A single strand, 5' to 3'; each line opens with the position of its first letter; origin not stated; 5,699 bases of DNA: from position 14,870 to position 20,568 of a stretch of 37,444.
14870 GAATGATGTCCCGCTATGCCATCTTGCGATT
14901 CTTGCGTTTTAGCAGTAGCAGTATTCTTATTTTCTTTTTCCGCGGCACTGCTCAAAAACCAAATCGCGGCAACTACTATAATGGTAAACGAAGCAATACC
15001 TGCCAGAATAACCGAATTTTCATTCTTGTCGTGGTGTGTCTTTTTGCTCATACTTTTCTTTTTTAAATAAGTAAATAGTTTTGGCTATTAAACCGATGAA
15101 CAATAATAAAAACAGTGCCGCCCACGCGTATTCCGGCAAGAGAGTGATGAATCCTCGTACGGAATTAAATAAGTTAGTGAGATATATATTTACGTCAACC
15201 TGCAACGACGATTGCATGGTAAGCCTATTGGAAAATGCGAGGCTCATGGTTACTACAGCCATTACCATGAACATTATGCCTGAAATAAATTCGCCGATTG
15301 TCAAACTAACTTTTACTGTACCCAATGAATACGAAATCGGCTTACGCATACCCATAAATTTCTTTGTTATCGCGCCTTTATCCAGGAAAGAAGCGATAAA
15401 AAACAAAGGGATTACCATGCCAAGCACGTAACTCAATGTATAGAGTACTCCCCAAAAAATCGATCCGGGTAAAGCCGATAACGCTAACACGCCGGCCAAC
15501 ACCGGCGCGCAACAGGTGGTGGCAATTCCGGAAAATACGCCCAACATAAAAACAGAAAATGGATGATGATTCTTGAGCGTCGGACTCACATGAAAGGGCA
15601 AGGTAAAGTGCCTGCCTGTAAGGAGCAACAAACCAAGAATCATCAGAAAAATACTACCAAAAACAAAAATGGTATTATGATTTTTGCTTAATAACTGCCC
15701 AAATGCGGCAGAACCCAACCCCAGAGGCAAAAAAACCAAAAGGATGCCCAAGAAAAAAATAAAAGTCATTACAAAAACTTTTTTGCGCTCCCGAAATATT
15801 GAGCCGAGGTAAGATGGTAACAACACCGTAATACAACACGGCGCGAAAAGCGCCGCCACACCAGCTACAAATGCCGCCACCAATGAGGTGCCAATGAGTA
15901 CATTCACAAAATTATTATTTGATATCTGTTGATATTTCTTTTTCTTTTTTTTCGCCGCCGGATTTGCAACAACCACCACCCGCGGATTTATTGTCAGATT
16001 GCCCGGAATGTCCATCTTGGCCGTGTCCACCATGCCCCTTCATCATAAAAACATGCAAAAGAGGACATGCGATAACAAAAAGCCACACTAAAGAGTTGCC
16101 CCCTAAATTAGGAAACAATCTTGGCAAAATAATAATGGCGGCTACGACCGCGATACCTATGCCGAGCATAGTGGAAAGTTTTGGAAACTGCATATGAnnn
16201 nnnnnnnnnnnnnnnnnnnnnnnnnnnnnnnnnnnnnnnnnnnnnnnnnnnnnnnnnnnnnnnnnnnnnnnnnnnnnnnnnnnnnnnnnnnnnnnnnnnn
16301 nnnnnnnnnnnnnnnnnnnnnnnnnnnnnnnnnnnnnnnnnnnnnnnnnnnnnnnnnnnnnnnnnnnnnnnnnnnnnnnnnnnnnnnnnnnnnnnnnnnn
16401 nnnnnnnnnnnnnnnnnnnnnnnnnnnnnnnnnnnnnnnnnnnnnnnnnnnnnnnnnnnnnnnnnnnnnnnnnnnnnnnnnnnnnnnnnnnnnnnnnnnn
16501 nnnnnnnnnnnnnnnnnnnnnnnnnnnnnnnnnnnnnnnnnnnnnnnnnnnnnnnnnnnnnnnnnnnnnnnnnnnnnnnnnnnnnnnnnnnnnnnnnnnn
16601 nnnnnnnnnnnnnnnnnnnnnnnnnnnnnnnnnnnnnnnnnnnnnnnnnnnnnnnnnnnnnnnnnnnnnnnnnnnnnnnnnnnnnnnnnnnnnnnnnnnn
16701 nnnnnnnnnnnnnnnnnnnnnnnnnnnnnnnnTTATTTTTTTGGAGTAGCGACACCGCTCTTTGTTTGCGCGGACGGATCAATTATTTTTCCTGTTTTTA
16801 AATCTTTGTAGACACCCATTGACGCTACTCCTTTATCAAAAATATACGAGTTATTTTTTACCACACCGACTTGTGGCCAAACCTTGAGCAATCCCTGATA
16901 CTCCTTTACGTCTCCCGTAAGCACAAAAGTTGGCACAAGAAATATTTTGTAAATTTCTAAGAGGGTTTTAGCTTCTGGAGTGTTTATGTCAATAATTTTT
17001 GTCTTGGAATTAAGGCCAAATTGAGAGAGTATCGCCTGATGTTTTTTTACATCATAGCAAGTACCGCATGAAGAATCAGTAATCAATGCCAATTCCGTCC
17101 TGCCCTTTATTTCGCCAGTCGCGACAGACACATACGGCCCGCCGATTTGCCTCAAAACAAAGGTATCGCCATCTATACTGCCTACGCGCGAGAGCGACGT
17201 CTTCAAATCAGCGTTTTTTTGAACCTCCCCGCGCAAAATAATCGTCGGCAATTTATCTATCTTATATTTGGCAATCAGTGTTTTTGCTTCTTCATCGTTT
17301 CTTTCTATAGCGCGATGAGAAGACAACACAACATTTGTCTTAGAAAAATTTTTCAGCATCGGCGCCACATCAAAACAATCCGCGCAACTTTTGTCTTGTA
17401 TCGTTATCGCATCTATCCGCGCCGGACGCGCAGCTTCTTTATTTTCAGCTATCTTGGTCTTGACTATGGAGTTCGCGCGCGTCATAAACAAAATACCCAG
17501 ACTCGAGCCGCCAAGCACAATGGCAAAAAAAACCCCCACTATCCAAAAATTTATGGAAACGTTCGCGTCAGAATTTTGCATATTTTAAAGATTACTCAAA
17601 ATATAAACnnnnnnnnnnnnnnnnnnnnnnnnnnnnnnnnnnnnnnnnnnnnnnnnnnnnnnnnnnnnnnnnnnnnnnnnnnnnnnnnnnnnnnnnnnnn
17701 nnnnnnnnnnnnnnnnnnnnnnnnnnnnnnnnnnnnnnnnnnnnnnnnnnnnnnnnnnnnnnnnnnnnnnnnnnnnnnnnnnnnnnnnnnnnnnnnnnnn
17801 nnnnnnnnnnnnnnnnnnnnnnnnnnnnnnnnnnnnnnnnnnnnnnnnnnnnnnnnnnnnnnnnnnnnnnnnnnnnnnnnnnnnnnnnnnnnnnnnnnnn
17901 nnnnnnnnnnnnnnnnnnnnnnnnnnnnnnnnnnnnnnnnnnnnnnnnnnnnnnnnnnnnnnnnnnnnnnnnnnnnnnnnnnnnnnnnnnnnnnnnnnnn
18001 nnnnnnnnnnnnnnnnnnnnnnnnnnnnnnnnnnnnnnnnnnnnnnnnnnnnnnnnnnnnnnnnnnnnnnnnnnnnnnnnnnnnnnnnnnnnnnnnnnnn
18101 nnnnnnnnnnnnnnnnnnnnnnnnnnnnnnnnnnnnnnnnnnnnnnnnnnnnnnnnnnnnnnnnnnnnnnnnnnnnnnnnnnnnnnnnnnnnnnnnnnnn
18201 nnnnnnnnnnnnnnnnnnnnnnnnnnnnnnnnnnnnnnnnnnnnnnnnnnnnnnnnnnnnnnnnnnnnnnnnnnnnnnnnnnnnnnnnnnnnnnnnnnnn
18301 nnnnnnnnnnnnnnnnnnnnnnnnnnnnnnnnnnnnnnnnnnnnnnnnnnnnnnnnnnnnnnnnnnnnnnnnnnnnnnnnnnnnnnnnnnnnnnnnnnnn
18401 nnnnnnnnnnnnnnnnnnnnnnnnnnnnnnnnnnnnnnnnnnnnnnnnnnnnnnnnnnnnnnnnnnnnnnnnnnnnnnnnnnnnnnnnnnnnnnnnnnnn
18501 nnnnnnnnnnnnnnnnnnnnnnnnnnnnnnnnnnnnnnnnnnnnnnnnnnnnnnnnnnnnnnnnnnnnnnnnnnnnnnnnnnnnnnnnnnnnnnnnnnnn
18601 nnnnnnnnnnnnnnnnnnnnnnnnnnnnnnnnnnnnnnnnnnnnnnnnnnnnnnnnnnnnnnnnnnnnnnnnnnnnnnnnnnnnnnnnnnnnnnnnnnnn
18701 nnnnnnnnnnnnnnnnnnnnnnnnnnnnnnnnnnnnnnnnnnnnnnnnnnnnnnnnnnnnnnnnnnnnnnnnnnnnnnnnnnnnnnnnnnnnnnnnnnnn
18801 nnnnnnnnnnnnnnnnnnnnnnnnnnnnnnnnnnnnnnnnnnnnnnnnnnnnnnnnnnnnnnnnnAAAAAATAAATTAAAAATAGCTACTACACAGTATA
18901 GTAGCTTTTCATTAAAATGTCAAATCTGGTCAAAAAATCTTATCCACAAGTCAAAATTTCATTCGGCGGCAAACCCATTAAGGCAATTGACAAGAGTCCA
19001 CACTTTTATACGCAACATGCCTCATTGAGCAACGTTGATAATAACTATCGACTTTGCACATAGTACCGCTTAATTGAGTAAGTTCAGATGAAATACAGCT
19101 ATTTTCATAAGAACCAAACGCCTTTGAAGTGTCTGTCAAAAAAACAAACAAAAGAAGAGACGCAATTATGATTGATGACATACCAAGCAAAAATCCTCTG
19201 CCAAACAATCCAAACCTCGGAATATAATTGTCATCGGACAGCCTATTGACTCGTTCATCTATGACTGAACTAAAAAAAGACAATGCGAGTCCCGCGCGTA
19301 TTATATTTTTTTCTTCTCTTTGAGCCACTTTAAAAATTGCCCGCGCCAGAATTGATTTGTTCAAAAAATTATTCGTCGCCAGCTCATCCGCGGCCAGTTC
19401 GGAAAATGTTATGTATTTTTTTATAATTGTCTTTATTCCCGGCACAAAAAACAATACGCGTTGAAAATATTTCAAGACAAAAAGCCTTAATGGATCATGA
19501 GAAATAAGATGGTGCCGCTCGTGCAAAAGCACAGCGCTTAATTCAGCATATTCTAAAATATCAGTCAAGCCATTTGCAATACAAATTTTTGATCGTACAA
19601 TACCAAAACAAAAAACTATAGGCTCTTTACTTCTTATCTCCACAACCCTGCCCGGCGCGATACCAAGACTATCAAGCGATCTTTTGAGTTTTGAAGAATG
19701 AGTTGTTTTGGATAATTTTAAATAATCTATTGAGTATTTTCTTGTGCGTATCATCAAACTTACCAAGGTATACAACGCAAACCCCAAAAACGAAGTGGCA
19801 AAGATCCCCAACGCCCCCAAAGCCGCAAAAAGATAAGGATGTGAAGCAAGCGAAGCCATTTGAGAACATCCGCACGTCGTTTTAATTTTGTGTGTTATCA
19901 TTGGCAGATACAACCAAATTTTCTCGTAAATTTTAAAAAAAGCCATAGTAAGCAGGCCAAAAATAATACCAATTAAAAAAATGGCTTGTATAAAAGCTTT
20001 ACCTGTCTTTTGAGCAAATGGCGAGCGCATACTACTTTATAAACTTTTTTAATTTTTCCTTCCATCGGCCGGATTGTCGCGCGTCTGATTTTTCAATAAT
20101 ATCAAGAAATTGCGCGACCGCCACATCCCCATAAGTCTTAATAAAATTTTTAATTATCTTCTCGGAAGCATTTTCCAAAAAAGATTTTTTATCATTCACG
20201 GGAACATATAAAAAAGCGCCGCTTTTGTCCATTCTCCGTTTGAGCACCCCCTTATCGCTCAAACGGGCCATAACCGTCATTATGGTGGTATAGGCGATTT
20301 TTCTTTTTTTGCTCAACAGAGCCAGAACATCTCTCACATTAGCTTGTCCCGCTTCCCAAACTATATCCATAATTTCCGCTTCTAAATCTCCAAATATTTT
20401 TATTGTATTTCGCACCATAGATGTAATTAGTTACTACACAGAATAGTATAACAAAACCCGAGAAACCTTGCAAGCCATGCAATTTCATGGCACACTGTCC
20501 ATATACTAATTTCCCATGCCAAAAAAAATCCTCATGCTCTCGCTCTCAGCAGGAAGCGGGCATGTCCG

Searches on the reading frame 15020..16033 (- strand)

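Call 73: search_protein_families(library=pfam, proteins=[window:15020-16033:-], max_evalue=0.0001)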
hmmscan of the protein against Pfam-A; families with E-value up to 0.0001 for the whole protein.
window:15020-16033:- (337 aa): 1 family
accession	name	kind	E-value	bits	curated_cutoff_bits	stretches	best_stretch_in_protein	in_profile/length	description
PF02683.22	DsbD_TM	-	5.8e-09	36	27.1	1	51-217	5-185/219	Cytochrome C biogenesis protein transmembrane domain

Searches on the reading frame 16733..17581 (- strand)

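Call 73: search_protein_families(library=pfam, proteins=[window:16733-17581:-], max_evalue=0.0001)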
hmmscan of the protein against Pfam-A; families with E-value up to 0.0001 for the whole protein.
window:16733-17581:- (282 aa): 1 family
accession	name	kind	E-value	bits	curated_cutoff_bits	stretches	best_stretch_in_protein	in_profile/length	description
PF00085.26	Thioredoxin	-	5.8e-06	26.7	23.5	0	65-126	29-88/103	Thioredoxin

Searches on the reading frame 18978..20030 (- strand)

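Call 24: search_protein_families(library=pfam, proteins=[window:18978-20030:-])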
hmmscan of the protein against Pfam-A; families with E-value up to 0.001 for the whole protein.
window:18978-20030:- (350 aa): 2 families
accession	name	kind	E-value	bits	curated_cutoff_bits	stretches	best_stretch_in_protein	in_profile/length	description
PF05569.17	Peptidase_M56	-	3.4e-10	40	31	1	76-241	105-272/296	BlaR1 peptidase M56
PF01435.24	Peptidase_M48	-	6.5e-06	26.5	20.3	1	115-203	11-104/186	Peptidase family M48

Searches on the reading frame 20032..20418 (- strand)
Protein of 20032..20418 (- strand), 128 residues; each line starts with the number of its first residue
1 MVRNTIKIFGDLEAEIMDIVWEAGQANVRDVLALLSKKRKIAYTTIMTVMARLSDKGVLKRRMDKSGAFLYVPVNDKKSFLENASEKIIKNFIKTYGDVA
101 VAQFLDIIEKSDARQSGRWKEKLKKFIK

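Call 73: search_protein_families(library=pfam, proteins=[window:20032-20418:-], max_evalue=0.0001)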
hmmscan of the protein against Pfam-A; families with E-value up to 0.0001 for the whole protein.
window:20032-20418:- (128 aa): 1 family
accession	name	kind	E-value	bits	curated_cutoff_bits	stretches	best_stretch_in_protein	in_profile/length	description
PF03965.22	Penicillinase_R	-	2.8e-24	86.1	22.6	1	10-108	2-101/115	Penicillinase repressor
